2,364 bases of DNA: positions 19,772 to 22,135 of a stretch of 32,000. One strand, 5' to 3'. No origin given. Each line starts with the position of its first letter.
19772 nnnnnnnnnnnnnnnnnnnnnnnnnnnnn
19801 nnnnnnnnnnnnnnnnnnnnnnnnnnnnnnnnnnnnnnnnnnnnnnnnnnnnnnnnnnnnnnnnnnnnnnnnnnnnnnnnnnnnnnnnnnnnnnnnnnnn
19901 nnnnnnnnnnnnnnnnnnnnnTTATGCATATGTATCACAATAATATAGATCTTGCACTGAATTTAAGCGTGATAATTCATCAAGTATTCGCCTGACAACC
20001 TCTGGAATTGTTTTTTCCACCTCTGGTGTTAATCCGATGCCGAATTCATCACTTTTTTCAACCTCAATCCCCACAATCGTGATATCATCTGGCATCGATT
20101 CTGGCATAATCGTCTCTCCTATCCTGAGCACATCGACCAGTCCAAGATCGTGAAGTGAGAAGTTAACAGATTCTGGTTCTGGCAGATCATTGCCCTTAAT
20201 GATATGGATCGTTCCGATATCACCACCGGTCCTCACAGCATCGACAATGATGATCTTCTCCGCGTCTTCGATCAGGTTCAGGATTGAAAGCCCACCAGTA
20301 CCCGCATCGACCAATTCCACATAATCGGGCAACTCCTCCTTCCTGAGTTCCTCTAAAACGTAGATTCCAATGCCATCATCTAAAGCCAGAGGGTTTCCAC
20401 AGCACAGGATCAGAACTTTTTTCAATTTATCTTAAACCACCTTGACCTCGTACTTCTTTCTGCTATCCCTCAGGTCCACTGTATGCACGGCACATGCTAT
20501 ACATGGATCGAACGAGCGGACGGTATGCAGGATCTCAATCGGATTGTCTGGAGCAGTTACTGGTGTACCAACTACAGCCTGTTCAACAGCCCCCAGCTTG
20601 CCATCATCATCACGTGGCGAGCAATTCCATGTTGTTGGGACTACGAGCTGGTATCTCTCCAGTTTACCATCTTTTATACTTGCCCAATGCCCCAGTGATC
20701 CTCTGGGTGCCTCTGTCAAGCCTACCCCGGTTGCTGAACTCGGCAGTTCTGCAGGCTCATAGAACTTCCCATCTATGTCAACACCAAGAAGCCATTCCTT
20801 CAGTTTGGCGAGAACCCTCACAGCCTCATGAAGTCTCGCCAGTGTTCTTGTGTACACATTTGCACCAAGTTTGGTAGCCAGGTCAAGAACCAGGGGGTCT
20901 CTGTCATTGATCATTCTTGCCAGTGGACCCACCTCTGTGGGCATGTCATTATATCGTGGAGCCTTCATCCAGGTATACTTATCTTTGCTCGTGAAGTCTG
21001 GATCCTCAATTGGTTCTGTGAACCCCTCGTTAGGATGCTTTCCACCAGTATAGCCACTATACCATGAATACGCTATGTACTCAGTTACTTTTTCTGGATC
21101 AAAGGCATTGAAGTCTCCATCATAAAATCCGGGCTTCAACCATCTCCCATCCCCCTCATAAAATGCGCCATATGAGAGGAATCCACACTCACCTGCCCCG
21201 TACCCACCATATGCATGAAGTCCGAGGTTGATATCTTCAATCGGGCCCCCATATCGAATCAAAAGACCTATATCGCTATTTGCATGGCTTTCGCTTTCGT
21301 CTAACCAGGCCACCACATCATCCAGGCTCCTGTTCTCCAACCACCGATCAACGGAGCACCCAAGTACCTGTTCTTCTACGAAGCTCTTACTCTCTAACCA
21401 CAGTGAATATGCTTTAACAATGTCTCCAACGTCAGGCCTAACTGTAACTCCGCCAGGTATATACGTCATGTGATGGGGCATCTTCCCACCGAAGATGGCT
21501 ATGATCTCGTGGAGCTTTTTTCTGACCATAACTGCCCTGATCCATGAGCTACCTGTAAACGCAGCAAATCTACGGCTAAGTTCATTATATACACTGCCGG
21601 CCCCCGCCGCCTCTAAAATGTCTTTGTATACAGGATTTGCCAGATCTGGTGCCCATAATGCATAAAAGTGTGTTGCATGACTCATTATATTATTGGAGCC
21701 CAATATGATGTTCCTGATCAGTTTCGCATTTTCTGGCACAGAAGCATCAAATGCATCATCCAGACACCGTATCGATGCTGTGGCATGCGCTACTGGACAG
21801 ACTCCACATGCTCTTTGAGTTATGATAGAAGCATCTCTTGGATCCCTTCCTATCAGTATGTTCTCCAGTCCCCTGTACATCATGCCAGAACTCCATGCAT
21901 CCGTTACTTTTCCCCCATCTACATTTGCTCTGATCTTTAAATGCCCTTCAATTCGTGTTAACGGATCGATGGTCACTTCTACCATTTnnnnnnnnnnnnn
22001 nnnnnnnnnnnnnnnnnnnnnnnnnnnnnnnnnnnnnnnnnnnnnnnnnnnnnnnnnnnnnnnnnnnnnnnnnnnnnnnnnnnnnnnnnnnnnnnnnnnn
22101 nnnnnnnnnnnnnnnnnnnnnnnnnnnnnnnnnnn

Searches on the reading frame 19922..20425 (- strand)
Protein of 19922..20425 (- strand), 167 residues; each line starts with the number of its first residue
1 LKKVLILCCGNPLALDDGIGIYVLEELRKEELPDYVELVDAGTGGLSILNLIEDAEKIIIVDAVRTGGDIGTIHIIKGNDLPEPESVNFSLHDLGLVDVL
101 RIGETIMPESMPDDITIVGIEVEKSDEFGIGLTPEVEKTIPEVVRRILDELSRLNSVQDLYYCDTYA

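Call 3: search_protein_families(library=ncbifam, proteins=[window:19922-20425:-], max_evalue=1)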
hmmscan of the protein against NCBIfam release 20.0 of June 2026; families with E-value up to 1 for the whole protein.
window:19922-20425:- (167 aa): 8 families
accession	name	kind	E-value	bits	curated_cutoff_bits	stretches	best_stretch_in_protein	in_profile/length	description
TIGR00072.1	hydrog_prot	superfamily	5.6e-43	146.4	47.45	1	5-151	1-145/145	hydrogenase maturation protease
TIGR00140.1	hupD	subfamily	7.4e-31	107.1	151.8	1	4-153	1-149/151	HyaD/HybD family hydrogenase maturation endopeptidase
NF007777.0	PRK10466.1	equivalog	1.1e-28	100.1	190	1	3-153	2-151/164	HyaD/HybD family hydrogenase maturation endopeptidase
NF045519.1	NiFeSe_H2_mat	exception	2.1e-28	99.1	190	1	2-152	1-148/152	NiFeSe hydrogenase maturation protease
TIGR00130.1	frhD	equivalog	3.6e-24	85.6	134.95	1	2-152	3-152/153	coenzyme F420-reducing hydrogenase, FrhD protein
NF007616.0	PRK10264.1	equivalog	1.2e-17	64.3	261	1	2-152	4-154/195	hydrogenase 1 maturation protease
TIGR00142.1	hycI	equivalog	3.2e-14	52.9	119.1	1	5-150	2-141/146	hydrogenase maturation peptidase HycI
TIGR00341.1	TIGR00341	hypoth_equivalog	0.12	11.7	94.75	1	52-111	24-81/325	TIGR00341 family protein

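Call 4: search_protein_families(library=pfam, proteins=[window:19922-20425:-], max_evalue=1)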
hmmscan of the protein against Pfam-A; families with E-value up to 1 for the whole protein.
window:19922-20425:- (167 aa): 1 family
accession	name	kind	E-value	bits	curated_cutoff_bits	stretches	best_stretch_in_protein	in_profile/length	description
PF01750.23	HycI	-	1.7e-29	102.8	23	1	21-150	1-130/130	Hydrogenase maturation protease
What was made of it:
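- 19922..20425 (-): Hydrogenase maturation endopeptidase. TIGR00072 at 146 bits, above its cut-off; PF01750 matches (calls 3, 4).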

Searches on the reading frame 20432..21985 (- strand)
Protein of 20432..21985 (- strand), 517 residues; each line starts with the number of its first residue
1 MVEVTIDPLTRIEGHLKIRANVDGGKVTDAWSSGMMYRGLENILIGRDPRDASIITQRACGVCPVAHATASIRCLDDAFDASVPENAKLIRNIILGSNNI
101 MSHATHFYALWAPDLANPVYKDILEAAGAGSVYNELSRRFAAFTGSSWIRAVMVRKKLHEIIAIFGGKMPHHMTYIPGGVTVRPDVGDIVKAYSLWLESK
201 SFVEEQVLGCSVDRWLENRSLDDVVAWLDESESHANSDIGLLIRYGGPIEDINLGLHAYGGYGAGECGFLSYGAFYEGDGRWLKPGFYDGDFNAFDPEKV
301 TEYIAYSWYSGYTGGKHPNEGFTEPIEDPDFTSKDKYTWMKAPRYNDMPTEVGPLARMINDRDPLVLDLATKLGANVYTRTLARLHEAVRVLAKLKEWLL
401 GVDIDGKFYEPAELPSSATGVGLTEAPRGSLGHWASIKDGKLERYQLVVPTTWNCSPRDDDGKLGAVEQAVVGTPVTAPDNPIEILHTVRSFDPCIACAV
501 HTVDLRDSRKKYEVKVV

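Call 3: search_protein_families(library=ncbifam, proteins=[window:20432-21985:-], max_evalue=1)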
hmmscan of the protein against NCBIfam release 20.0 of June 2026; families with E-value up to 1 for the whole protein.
window:20432-21985:- (517 aa): 13 families
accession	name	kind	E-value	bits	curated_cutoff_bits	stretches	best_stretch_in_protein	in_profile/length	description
NF033181.1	NiFeSe_hydrog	equivalog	2.9e-146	488.3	600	3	258-509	247-503/507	nickel-dependent hydrogenase large subunit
NF045518.1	H2_NiFeSe_large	exception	2.6e-122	409.1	780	2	2-208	2-207/485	NiFeSe hydrogenase large subunit HysA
NF007778.0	PRK10467.1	equivalog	9e-84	281.8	969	3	4-115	5-116/567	hydrogenase 2 large subunit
NF007550.0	PRK10170.1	equivalog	1.3e-76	258.3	1101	2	147-504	205-585/597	Ni/Fe-hydrogenase large subunit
TIGR03295.1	frhA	equivalog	7e-50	170.2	392.5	2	4-123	5-125/412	coenzyme F420 hydrogenase subunit alpha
NF041785.2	VhuA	equivalog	2.4e-31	108.7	800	2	1-181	1-173/418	F420-non-reducing hydrogenase Vhu subunit A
NF040828.1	sulfhyd_ShyA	equivalog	4.9e-26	91.6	700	2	4-125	3-123/415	NAD(P)-dependent hydrogenase/sulfhydrogenase 2 subunit alpha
NF040832.1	sulfhyd_HydA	equivalog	1.2e-17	64.2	880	2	2-172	3-172/426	NADPH-dependent hydrogenase/sulfhydrogenase 1 subunit alpha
NF004739.1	PRK06075.1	equivalog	4.5e-07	29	360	1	13-105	13-106/384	NADH-quinone oxidoreductase subunit D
TIGR01962.1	NuoD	equivalog_domain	0.00035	19.6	459.35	1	14-104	16-107/386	NADH dehydrogenase (quinone) subunit D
NF040602.1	F420_dehyd_FpoD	exception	0.00046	19.3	600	1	14-104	21-112/372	F420H2 dehydrogenase subunit FpoD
NF041786.2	VhuU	equivalog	0.00098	18.9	70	1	489-511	15-36/45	F420-non-reducing hydrogenase selenoprotein subunit VhuU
NF008974.0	PRK12322.1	equivalog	0.011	14.8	522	1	14-106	20-113/366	NADH-quinone oxidoreductase subunit D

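Call 4: search_protein_families(library=pfam, proteins=[window:20432-21985:-], max_evalue=1)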
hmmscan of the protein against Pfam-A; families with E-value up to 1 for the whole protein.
window:20432-21985:- (517 aa): 1 family
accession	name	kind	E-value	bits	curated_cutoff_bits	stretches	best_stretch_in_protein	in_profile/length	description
PF00374.24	NiFeSe_Hases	-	5e-107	359.4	25.8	2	148-501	153-508/508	Nickel-dependent hydrogenase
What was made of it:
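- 20432..21985 (-): [NiFe]-hydrogenase large subunit, 517 aa (OFV67551.1). PF00374 at 5e-107 (call 4).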

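Call 68: search_solved_structures(query=window:20432-21985:-, max_evalue=1e-40)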
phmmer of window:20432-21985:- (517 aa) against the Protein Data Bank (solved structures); distinct sequences matched with E-value up to 1e-40: 53.
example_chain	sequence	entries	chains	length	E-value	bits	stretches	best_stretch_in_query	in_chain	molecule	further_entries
7uus_A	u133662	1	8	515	2.9e-108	366.4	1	3-501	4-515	Hydrogenase-2, large subunit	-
7utd_A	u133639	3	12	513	3.4e-108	366.2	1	4-501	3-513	Hydrogenase-2, large subunit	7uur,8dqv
5jsu_B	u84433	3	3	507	5.1e-99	335.9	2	4-207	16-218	Periplasmic [NiFeSe] hydrogenase, large subunit, selenocysteine-containing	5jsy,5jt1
5jsh_B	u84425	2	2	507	1.6e-97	330.9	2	4-207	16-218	Periplasmic [NiFeSe] hydrogenase, large subunit, selenocysteine-containing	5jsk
6z8o_B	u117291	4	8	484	4.3e-97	329.5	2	4-207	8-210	Periplasmic [NiFeSe] hydrogenase, large subunit, selenocysteine-containing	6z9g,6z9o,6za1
6ru9_B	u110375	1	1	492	4.6e-97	329.4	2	4-207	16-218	Periplasmic [NiFeSe] hydrogenase, large subunit, selenocysteine-containing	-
6rtp_B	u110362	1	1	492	8.3e-97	328.6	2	4-207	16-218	Periplasmic [NiFeSe] hydrogenase, large subunit, selenocysteine-containing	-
6z8m_B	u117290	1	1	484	1.1e-96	328.2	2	4-207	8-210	Periplasmic [NiFeSe] hydrogenase, large subunit, selenocysteine-containing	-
6ruc_B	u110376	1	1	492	1.1e-96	328.1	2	4-207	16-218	Periplasmic [NiFeSe] hydrogenase, large subunit, selenocysteine-containing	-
3ze6_B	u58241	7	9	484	1.5e-96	327.7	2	4-207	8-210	PERIPLASMIC [NIFESE] HYDROGENASE, LARGE SUBUNIT, SELENOCYS SELENOCYSTEINE-CONTAINING | PERIPLASMIC [NIFESE] HYDROGENASE, LARGE SUBUNIT, SELENOCYSTEINE-CONTAININ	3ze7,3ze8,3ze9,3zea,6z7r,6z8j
2wpn_B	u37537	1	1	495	1.7e-96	327.5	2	4-207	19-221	PERIPLASMIC [NIFESE] HYDROGENASE, LARGE SUBUNIT, SELENOCYSTEINE-CONTAINING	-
4kl8_L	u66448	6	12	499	9.3e-93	315.2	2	2-208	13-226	Nickel-dependent hydrogenase large subunit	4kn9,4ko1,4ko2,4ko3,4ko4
1cc1_L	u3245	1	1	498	3.4e-92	313.4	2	2-208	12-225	HYDROGENASE (LARGE SUBUNIT)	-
1e3d_B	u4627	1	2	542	1.7e-91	311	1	265-501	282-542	[NiFe] hydrogenase large subunit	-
2frv_L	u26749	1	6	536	2.2e-91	310.7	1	276-501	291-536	PERIPLASMIC HYDROGENASE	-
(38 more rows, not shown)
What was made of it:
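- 20432..21985 (-): Closest solved structures are Huc 7utd/7uus, then the [NiFeSe] enzymes (call 68).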
